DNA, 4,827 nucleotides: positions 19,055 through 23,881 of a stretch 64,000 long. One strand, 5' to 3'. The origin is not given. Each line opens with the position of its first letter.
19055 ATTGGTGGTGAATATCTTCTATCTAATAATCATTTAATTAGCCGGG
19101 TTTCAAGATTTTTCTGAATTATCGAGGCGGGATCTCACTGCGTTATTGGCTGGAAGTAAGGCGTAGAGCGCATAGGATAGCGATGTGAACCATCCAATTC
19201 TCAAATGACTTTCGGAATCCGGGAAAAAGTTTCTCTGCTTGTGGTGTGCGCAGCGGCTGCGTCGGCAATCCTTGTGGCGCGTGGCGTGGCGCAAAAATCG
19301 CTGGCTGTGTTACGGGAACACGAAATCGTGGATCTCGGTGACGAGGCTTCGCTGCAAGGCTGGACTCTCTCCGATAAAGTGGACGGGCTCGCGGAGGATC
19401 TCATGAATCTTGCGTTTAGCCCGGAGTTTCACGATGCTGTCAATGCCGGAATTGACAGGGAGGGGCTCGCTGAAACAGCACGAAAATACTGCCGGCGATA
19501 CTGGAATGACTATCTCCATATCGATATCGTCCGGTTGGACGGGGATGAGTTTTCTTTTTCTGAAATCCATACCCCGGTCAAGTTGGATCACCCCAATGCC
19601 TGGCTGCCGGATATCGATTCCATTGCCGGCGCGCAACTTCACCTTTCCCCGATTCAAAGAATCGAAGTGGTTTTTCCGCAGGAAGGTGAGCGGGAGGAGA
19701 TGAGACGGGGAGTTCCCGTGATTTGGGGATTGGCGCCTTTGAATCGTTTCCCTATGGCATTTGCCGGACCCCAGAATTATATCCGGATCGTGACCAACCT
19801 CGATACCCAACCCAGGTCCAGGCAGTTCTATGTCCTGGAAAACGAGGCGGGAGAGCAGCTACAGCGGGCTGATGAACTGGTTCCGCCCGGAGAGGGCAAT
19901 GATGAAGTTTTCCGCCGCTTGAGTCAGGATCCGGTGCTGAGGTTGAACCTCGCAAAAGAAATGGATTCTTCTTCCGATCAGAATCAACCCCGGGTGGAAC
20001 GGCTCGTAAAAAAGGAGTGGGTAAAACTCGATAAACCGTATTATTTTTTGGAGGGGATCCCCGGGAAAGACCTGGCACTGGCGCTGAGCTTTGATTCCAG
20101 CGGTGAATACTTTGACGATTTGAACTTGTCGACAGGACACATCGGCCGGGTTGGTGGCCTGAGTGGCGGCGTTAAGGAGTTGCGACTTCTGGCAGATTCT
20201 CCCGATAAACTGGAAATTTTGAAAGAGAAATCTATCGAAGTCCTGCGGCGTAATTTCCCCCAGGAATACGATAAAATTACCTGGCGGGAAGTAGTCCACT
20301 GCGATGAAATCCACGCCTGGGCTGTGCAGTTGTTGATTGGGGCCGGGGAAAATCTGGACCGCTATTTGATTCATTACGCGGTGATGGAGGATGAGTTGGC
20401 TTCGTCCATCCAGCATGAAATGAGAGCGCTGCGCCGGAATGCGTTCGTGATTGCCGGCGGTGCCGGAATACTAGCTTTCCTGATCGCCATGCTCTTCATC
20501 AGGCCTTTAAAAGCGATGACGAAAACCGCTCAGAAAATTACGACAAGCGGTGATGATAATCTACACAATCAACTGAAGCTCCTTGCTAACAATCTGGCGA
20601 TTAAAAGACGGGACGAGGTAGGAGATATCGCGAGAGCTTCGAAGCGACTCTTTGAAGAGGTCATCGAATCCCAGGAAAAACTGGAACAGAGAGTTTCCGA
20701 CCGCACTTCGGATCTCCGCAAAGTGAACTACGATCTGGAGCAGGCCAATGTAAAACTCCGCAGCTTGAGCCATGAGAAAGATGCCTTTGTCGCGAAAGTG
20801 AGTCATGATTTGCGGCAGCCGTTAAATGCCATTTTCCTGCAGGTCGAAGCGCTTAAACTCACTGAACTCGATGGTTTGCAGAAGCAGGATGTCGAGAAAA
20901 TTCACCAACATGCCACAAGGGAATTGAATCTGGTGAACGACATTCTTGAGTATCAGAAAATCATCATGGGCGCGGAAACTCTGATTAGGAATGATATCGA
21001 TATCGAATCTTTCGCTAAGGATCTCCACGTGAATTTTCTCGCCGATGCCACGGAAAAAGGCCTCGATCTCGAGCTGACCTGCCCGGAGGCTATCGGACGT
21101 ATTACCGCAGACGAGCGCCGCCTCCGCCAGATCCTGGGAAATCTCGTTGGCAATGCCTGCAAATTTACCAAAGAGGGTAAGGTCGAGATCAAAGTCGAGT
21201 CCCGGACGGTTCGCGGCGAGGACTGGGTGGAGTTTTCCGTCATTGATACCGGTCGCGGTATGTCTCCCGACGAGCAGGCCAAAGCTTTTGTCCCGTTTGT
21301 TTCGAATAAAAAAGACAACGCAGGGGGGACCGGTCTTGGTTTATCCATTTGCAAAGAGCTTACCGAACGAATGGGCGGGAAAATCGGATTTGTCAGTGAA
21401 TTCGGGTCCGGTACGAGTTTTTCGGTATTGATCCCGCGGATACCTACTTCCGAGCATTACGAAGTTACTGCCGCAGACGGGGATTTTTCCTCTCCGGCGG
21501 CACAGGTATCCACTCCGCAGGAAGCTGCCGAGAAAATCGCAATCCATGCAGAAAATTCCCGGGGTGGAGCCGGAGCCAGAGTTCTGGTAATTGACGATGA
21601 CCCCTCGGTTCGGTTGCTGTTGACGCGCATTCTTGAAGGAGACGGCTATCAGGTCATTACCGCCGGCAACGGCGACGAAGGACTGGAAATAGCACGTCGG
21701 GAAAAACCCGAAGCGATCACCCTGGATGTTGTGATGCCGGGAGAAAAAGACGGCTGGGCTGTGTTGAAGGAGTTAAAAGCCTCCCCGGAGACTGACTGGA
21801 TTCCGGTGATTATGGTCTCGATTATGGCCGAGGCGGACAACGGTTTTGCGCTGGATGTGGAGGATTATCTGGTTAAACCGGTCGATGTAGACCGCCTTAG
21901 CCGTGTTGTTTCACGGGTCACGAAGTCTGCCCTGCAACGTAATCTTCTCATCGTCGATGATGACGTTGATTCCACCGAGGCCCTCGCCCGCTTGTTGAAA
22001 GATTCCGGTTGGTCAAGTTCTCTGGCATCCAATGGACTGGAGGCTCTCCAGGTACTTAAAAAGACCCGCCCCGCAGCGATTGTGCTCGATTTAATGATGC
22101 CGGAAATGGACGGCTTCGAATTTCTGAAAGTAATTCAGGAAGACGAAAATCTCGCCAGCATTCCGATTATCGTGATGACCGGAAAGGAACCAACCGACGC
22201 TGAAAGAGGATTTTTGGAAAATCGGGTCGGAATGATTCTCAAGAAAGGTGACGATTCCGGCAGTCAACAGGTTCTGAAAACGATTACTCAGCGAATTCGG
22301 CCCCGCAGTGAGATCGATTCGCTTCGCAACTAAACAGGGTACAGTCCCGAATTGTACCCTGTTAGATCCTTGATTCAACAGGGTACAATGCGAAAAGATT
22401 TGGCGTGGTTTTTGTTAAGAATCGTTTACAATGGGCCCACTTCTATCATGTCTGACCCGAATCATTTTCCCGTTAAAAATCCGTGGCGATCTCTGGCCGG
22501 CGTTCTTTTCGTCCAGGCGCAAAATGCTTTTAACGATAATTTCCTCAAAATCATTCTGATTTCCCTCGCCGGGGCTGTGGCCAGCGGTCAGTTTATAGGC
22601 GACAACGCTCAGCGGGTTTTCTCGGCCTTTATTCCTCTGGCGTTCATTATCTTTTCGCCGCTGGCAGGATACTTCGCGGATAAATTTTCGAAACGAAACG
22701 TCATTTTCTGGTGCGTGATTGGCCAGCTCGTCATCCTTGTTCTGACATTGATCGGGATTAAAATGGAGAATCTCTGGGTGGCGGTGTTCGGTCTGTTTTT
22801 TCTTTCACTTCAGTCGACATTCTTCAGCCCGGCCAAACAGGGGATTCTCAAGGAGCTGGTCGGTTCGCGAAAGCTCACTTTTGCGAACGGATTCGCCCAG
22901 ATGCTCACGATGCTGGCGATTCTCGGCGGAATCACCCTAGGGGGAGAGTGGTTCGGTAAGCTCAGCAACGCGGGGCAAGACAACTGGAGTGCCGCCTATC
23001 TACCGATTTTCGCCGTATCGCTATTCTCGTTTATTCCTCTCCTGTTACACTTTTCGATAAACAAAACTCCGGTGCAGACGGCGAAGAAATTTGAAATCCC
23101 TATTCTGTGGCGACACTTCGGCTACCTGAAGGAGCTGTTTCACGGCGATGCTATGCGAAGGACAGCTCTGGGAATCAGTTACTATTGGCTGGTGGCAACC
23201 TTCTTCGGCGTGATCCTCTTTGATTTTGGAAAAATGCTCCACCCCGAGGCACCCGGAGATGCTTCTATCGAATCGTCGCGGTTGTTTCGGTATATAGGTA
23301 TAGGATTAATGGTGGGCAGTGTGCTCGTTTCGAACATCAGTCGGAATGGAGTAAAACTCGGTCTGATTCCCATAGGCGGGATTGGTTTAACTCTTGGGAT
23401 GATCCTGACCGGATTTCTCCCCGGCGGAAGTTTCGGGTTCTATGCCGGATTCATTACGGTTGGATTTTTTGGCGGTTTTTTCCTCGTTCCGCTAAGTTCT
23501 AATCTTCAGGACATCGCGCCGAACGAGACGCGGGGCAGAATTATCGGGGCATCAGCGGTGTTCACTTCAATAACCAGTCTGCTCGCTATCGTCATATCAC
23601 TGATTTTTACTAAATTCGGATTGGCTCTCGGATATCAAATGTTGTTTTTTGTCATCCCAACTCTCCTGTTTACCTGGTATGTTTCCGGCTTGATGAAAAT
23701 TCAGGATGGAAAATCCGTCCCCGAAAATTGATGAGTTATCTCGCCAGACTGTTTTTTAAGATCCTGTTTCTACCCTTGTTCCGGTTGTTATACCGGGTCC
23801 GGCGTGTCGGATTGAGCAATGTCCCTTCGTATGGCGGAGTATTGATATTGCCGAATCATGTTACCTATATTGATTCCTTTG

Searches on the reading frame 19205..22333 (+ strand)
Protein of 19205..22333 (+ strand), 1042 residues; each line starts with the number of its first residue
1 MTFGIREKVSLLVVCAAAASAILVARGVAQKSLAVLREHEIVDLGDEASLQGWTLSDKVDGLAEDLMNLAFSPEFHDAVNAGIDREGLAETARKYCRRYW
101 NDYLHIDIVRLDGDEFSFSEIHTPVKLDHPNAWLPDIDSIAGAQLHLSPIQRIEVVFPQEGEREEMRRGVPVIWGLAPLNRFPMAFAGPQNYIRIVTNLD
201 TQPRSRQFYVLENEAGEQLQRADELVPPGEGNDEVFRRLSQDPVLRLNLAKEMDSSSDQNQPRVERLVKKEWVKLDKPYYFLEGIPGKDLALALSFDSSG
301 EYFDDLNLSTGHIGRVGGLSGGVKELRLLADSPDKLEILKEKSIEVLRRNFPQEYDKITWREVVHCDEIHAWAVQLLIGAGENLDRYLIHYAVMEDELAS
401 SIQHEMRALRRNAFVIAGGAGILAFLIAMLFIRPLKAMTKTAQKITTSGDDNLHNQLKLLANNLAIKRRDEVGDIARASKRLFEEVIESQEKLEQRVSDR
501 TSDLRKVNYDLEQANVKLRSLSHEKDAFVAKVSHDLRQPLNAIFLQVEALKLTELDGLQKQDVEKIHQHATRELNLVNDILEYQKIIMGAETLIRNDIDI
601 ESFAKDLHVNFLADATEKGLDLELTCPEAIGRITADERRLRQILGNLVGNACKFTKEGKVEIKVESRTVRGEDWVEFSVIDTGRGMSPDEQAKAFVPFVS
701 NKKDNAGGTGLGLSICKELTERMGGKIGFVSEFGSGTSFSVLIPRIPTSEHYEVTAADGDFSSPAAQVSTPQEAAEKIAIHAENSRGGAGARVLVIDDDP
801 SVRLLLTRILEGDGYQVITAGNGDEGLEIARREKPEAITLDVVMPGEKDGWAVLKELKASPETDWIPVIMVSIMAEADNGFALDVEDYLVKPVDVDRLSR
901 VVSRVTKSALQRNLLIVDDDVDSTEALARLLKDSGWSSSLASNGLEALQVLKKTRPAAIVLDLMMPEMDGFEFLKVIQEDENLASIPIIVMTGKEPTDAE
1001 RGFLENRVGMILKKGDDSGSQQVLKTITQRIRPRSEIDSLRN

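Call 20: search_protein_families(library=pfam, proteins=[window:19205-22333:+], max_evalue=0.00001)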
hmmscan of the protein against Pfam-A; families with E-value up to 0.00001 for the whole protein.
window:19205-22333:+ (1042 aa): 3 families
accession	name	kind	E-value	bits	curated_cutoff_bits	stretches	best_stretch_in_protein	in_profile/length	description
PF00072.30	Response_reg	-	1.6e-41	141.4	30.2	2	793-901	1-109/111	Response regulator receiver domain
PF02518.31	HATPase_c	-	4.9e-30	104.7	26.4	1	636-745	2-109/111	Histidine kinase-, DNA gyrase B-, and HSP90-like ATPase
PF00512.31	HisKA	-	4.2e-14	52.8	26.9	1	525-586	2-63/66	His Kinase A (phospho-acceptor) domain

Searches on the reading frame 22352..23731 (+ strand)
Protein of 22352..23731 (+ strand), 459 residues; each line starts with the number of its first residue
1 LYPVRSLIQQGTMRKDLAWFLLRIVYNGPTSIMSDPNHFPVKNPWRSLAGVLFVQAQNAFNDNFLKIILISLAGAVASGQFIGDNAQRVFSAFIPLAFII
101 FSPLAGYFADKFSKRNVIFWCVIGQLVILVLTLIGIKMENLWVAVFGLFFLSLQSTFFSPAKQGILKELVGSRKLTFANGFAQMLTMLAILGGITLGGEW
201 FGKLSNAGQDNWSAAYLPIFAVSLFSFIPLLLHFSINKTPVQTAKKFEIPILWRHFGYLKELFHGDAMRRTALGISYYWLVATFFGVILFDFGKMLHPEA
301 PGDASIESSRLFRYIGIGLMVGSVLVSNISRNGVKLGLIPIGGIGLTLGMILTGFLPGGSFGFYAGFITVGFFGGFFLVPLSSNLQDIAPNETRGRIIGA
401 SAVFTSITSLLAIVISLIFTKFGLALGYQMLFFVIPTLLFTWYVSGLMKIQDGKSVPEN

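Call 20: search_protein_families(library=pfam, proteins=[window:22352-23731:+], max_evalue=0.00001)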
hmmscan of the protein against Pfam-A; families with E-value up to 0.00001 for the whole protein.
window:22352-23731:+ (459 aa): 1 family
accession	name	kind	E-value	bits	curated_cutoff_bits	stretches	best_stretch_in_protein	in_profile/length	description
PF07690.21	MFS_1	-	1.7e-22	80.2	33.4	1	53-412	3-346/347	Major Facilitator Superfamily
